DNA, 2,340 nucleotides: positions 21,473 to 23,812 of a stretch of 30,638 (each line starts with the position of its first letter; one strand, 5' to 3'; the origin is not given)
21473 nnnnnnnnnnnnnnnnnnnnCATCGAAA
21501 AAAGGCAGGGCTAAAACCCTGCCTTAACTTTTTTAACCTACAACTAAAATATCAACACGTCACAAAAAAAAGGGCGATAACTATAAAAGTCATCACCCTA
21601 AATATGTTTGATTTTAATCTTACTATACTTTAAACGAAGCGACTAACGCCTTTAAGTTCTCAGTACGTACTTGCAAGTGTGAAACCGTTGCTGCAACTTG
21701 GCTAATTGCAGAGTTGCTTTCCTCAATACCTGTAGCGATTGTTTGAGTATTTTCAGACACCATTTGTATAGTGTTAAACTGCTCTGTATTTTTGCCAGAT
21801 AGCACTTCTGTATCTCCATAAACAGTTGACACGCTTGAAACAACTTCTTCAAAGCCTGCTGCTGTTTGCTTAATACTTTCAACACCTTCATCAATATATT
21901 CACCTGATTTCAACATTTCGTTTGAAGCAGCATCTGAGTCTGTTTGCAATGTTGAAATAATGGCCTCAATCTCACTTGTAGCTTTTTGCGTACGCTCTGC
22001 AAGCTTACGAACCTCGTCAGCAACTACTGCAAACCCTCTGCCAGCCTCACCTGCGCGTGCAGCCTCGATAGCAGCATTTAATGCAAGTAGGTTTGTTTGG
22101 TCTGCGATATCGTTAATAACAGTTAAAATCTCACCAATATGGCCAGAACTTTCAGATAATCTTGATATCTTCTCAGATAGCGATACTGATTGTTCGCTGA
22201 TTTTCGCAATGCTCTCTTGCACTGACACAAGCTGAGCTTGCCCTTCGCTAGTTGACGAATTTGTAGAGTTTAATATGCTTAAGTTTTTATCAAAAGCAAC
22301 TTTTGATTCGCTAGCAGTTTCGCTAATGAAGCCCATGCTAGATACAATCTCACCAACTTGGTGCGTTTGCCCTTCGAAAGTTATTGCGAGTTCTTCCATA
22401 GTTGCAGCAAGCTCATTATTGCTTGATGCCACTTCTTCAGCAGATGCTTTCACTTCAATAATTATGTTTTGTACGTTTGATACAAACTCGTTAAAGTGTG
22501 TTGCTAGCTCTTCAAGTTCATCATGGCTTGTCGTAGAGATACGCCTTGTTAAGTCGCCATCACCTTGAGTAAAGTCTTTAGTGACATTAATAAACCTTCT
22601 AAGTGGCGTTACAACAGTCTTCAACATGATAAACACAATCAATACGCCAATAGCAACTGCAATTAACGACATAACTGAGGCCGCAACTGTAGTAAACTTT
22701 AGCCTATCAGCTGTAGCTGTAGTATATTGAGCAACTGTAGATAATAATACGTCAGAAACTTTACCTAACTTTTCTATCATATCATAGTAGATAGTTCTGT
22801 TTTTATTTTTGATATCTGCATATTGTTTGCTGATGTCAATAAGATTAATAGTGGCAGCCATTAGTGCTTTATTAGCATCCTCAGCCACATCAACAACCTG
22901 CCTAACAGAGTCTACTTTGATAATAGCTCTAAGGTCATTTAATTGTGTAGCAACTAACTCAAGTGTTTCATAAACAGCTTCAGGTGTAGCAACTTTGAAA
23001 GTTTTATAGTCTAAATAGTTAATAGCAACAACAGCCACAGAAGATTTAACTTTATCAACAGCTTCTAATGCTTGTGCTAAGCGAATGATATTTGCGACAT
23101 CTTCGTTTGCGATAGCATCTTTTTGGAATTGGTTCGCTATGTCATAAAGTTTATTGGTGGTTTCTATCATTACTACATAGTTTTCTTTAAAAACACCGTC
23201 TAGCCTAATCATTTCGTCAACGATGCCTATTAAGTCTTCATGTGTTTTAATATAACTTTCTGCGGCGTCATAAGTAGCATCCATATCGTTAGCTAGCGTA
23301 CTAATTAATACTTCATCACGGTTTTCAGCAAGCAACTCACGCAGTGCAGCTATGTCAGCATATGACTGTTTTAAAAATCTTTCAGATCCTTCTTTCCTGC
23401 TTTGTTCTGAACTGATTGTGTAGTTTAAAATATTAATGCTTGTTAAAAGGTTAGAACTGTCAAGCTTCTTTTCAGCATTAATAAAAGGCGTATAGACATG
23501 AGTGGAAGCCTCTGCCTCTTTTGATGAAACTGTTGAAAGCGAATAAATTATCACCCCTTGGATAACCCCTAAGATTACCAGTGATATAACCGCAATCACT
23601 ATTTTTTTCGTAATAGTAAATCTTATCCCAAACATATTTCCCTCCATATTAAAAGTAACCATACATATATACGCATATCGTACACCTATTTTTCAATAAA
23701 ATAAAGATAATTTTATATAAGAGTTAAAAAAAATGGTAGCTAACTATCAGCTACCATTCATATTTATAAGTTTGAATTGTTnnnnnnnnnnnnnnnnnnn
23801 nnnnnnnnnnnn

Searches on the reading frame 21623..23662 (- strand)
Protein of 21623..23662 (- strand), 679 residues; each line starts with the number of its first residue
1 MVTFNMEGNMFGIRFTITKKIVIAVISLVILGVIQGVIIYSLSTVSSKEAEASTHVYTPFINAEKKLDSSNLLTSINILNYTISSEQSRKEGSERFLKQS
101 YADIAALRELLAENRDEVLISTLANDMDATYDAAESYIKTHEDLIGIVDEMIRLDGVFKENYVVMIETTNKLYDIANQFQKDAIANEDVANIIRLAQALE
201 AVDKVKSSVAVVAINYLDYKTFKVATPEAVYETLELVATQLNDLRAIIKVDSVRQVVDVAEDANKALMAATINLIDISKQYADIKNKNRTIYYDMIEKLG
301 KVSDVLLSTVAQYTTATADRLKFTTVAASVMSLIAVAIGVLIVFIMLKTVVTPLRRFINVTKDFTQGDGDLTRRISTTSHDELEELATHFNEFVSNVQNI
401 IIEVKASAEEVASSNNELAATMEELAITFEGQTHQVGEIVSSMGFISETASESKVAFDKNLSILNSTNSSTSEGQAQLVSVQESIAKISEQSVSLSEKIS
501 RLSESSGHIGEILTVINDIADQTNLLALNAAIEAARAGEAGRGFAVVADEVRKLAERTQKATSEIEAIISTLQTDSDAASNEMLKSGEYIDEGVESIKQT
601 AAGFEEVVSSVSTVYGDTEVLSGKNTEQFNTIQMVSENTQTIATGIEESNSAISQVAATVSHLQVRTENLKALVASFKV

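Call 28: search_protein_families(library=pfam, proteins=[window:21623-23662:-], max_evalue=0.00001)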
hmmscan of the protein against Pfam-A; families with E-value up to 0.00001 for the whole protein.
window:21623-23662:- (679 aa): 2 families
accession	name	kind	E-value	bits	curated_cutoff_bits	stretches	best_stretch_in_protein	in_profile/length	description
PF00015.26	MCPsignal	-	1.2e-41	142.9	34.6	1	476-643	16-169/172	Methyl-accepting chemotaxis protein (MCP) signalling domain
PF00672.30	HAMP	-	1.4e-09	38.6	25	1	346-398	2-52/53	HAMP domain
